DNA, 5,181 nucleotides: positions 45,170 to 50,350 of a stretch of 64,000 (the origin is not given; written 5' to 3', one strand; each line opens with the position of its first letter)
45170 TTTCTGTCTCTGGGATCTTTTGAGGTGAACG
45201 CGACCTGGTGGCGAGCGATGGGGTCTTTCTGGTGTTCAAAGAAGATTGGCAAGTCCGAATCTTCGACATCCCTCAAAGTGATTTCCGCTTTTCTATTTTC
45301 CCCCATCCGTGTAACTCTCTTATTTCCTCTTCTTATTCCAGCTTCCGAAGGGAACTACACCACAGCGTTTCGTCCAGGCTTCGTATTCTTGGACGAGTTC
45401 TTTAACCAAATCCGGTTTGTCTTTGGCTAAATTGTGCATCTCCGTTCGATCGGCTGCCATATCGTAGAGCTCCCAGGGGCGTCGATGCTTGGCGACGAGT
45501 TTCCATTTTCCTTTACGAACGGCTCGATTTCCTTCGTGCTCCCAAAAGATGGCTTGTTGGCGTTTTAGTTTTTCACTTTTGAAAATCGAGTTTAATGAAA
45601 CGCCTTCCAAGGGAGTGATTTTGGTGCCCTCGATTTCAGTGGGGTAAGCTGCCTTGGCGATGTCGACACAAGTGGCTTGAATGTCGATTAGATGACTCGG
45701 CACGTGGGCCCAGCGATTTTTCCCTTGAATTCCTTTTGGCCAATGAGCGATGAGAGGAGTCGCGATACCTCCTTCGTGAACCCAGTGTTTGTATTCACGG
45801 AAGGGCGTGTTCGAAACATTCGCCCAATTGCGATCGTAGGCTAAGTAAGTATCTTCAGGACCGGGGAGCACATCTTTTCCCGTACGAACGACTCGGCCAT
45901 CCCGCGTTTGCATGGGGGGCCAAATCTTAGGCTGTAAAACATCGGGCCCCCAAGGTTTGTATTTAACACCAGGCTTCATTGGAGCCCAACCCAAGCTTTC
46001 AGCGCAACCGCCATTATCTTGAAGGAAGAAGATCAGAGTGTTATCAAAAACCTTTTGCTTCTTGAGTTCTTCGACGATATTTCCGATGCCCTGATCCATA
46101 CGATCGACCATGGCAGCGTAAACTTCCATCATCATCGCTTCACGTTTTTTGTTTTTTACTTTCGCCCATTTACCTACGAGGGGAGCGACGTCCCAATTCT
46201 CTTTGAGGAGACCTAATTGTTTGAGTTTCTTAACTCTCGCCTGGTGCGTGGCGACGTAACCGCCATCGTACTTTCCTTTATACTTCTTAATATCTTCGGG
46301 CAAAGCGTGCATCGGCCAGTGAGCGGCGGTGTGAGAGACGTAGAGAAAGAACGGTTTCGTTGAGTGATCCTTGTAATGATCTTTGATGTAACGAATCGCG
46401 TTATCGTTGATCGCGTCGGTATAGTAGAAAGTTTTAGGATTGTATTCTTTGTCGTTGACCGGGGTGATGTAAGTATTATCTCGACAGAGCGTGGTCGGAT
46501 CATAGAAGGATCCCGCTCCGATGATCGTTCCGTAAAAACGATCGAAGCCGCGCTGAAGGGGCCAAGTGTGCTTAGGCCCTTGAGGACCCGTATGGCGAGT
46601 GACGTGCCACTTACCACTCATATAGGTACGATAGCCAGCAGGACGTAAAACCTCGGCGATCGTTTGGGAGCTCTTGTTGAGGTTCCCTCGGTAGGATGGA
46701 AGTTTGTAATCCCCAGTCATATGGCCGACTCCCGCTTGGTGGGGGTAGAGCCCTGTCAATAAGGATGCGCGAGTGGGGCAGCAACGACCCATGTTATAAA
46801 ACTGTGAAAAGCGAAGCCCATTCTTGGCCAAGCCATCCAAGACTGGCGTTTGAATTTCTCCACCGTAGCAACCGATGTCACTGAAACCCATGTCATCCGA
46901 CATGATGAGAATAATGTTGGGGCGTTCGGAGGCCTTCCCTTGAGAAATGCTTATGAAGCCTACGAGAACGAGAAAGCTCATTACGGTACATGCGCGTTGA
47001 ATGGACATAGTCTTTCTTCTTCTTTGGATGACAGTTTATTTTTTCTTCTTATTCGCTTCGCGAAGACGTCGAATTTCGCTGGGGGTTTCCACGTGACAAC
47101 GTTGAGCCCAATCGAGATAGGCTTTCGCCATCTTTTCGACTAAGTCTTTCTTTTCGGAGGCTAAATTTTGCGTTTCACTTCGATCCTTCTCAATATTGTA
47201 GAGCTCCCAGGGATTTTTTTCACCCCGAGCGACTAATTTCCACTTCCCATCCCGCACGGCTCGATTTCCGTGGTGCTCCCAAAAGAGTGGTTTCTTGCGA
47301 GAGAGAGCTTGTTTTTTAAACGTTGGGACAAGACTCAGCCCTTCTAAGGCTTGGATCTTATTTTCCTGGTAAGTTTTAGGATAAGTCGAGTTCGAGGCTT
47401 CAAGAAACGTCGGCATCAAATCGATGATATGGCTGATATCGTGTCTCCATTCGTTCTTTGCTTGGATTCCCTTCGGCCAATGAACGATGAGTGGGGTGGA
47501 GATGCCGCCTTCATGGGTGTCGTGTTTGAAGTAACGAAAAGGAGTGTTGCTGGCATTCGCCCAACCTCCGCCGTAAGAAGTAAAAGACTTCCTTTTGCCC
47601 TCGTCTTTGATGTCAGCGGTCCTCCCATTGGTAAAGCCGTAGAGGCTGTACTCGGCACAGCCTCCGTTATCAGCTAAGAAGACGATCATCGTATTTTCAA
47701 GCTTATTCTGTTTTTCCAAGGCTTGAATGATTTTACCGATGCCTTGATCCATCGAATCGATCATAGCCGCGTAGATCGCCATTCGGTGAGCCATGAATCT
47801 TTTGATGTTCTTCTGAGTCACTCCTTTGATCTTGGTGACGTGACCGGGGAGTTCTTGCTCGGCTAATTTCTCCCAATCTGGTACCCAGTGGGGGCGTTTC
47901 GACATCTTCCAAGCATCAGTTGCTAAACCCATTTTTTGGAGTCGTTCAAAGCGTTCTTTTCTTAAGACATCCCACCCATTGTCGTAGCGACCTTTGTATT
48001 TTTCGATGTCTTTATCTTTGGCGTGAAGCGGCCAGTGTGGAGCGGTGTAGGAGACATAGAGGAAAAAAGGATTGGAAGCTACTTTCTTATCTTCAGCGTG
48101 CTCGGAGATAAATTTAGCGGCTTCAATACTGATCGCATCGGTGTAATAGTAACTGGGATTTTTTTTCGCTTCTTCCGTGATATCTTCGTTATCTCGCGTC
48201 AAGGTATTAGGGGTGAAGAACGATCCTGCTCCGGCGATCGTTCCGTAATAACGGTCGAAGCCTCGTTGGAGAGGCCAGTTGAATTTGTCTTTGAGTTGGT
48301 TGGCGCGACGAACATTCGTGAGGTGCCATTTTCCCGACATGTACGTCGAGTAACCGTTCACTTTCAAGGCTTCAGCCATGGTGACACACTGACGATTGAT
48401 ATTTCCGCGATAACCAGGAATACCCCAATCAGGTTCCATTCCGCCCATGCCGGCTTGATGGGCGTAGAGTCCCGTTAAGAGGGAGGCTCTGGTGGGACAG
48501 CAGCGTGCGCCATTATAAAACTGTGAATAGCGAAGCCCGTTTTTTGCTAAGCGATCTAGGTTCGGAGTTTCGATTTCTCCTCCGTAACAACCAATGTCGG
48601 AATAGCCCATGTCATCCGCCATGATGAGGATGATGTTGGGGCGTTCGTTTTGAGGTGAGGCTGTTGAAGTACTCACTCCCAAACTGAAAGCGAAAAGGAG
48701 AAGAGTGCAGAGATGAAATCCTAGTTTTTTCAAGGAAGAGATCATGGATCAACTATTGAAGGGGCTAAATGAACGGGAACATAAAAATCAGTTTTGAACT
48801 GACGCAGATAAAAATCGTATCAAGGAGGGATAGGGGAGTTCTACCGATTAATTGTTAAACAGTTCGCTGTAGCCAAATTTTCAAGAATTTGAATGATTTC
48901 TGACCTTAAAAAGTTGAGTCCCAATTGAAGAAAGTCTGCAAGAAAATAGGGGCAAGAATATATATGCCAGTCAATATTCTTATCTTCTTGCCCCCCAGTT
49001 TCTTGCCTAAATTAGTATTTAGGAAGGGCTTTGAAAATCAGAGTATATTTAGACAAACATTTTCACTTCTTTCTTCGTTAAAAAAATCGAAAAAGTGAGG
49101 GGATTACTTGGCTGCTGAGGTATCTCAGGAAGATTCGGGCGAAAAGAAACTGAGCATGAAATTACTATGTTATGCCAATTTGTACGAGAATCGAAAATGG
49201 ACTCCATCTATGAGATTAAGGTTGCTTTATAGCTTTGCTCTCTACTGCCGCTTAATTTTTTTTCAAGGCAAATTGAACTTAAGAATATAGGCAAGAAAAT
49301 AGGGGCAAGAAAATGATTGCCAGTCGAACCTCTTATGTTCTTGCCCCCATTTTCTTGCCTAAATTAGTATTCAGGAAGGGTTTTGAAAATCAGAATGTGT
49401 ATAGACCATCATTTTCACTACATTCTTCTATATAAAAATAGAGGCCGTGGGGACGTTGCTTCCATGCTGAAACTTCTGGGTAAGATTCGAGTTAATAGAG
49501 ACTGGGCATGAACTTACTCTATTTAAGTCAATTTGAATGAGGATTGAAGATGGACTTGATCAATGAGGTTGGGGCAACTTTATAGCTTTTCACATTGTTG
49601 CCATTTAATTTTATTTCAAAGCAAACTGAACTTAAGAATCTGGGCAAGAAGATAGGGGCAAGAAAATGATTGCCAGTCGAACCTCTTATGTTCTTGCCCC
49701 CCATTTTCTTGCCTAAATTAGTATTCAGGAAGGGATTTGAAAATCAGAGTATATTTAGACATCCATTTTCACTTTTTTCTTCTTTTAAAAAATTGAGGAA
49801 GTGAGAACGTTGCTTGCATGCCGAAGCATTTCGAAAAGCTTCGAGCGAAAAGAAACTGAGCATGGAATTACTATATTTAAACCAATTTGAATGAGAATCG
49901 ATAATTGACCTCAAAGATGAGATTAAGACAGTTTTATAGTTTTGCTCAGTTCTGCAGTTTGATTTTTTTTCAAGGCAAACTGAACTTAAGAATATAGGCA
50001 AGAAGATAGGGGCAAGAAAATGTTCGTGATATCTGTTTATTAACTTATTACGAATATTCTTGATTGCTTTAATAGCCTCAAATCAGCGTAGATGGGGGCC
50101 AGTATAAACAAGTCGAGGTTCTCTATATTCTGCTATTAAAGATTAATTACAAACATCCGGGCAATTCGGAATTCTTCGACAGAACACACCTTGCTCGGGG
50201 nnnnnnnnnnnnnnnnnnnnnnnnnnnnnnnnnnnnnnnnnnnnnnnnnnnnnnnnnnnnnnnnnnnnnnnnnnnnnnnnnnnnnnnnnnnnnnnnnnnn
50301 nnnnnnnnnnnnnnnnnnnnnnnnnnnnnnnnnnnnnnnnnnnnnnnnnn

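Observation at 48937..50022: Tandem array of a ~353-bp non-coding unit built around a 22-bp-stem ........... hairpin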

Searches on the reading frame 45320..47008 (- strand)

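Call 15: search_protein_families(library=pfam, proteins=[window:45320-47008:-], max_evalue=0.01)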
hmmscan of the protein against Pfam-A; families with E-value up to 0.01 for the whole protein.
window:45320-47008:- (562 aa): 3 families
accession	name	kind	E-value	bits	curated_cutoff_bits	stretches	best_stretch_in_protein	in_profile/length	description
PF00884.28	Sulfatase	-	3e-57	194.7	25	1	30-451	1-299/301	Sulfatase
PF16347.10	SGSH_C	-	1e-12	48.9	29.3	1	407-539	8-145/154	N-sulphoglucosamine sulphohydrolase, C-terminal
PF01663.27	Phosphodiest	-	2.5e-06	27.8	23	1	33-333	2-220/342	Type I phosphodiesterase / nucleotide pyrophosphatase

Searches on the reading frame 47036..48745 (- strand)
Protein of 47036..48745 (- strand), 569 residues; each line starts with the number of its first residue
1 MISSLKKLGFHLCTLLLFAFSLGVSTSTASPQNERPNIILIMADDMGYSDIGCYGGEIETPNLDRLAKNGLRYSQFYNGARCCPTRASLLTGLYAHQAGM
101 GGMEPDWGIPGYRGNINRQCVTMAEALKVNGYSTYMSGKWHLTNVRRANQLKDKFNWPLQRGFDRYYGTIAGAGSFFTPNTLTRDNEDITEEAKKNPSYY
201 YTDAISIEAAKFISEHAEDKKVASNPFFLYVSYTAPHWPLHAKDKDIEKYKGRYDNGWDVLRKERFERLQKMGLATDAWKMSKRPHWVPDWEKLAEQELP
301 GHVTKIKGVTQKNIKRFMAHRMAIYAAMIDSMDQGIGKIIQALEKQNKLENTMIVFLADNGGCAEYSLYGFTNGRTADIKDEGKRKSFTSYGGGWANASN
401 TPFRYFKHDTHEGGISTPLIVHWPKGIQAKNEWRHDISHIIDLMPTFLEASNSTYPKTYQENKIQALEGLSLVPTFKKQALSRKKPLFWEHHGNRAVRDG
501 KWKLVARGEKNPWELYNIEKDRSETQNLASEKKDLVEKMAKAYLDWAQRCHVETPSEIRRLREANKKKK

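Call 15: search_protein_families(library=pfam, proteins=[window:47036-48745:-], max_evalue=0.01)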
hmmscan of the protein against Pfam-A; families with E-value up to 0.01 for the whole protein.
window:47036-48745:- (569 aa): 3 families
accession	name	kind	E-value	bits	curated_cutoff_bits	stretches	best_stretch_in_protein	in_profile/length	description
PF00884.28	Sulfatase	-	3.9e-66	223.8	25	1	36-450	1-298/301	Sulfatase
PF16347.10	SGSH_C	-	1.9e-12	48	29.3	1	408-540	9-145/154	N-sulphoglucosamine sulphohydrolase, C-terminal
PF01663.27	Phosphodiest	-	1.6e-05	25.1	23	1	40-361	3-220/342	Type I phosphodiesterase / nucleotide pyrophosphatase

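Call 17: find_encoding_contigs(protein=window:47036-48745:-, flank=10000, max_places=6)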
Protein window:47036-48745:- (569 aa): 1 contig read that carries it; 1 place shown.
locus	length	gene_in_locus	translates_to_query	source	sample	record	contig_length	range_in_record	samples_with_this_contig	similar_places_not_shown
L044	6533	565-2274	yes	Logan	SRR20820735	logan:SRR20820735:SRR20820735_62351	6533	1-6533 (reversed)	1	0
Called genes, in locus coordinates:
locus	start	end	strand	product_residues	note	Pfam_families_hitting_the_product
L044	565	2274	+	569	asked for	PF00884:Sulfatase, PF01663:Phosphodiest (faint), PF16347:SGSH_C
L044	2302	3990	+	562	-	PF00884:Sulfatase, PF01663:Phosphodiest (weak), PF16347:SGSH_C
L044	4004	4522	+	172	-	PF13302:Acetyltransf_3, PF13420:Acetyltransf_4 (weak), PF00583:Acetyltransf_1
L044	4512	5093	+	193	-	PF04229:GrpB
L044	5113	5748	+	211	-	-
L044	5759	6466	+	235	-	PF13715:CarbopepD_reg_2 (faint), PF13620:CarboxypepD_reg (faint)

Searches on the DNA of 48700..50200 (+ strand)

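Call 8: search_rna_families(source=window, start=48700, end=50200, threshold=evalue, max_evalue=10)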
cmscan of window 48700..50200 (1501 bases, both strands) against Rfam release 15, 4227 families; matches with E-value up to 10: 26.
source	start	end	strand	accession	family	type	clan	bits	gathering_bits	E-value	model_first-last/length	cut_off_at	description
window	49274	49373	-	RF04171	MIR1509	Gene; miRNA;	-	30.8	87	0.0012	1-121/121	no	MIR1509 microRNA precursor family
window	49253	49397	+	RF03926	MIR1435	Gene; miRNA;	-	28.5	94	0.11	1-186/186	no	MIR1435 microRNA precursor family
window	49286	49363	+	RF04156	MIR2670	Gene; miRNA;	-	25.8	117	0.0061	1-200/200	no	MIR2670 microRNA precursor family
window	49284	49365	-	RF04134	MIR7504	Gene; miRNA;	-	25.5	83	0.09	1-124/124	no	MIR7504 microRNA precursor family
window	49274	49373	+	RF04171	MIR1509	Gene; miRNA;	-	25.3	87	0.034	1-121/121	no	MIR1509 microRNA precursor family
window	49298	49351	-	RF00752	mir-14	Gene; miRNA;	-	24.6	53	0.019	1-63/63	no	mir-14 microRNA precursor family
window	49252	49394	-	RF03926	MIR1435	Gene; miRNA;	-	24.6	94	0.66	1-186/186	no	MIR1435 microRNA precursor family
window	49639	49717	+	RF03391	mir-588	Gene; miRNA;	-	23.7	70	0.11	1-81/81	no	mir-588 microRNA precursor family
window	49604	49757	+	RF03926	MIR1435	Gene; miRNA;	-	23.7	94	1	1-186/186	no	MIR1435 microRNA precursor family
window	49639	49727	+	RF00766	mir-335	Gene; miRNA;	-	23.6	64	0.022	1-92/92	no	mir-335 microRNA precursor family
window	48983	49032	-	RF01537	TB11Cs2H1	Gene; snRNA; snoRNA; HACA-box;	-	23.5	40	0.055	1-70/70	no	Trypanosomatid snoRNA TB11Cs2H1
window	49273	49374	+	RF04112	MIR5512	Gene; miRNA;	-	22.6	139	0.27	1-132/132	no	MIR5512 microRNA precursor family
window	49250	49365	+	RF01606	plasmodium_snoR31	Gene; snRNA; snoRNA; HACA-box;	-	22.4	60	3.7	1-145/145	no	small nucleolar RNA snoR31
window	48933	49009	-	RF03636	MIR4376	Gene; miRNA;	-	22.2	60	0.11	1-88/88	no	MIR4376 microRNA precursor family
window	49627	49727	-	RF04171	MIR1509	Gene; miRNA;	-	21.8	87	0.29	1-121/121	no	MIR1509 microRNA precursor family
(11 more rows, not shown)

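Call 88: search_dna_similar(query=window:49250-49420:+, collection=plasmids, mode=distant, max_rows=10)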
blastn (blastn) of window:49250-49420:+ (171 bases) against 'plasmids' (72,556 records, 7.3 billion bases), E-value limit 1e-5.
No match.
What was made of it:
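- On Plasmid iteron / partition centromere: There is no plasmid match (call 88).
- They are not on plasmids (call 88).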

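Call 89: search_dna_similar(query=window:49250-49420:+, collection=phages, mode=distant, max_rows=10)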
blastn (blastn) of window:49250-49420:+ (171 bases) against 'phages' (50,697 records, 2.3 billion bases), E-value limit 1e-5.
No match.

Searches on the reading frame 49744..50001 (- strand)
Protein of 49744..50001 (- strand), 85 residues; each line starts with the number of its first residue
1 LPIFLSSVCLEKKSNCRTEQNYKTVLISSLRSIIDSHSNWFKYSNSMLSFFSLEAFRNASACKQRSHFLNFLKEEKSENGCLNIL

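Call 73: find_homologous_proteins(query=window:49744-50001:-, max_evalue=0.01)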
Query window:49744-50001:-: no candidate shares three 5-residue words with the query. No homologue found.
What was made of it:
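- Tried and rejected: The longest array ORF (85 aa) found no homologue in a protein search (call 73).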
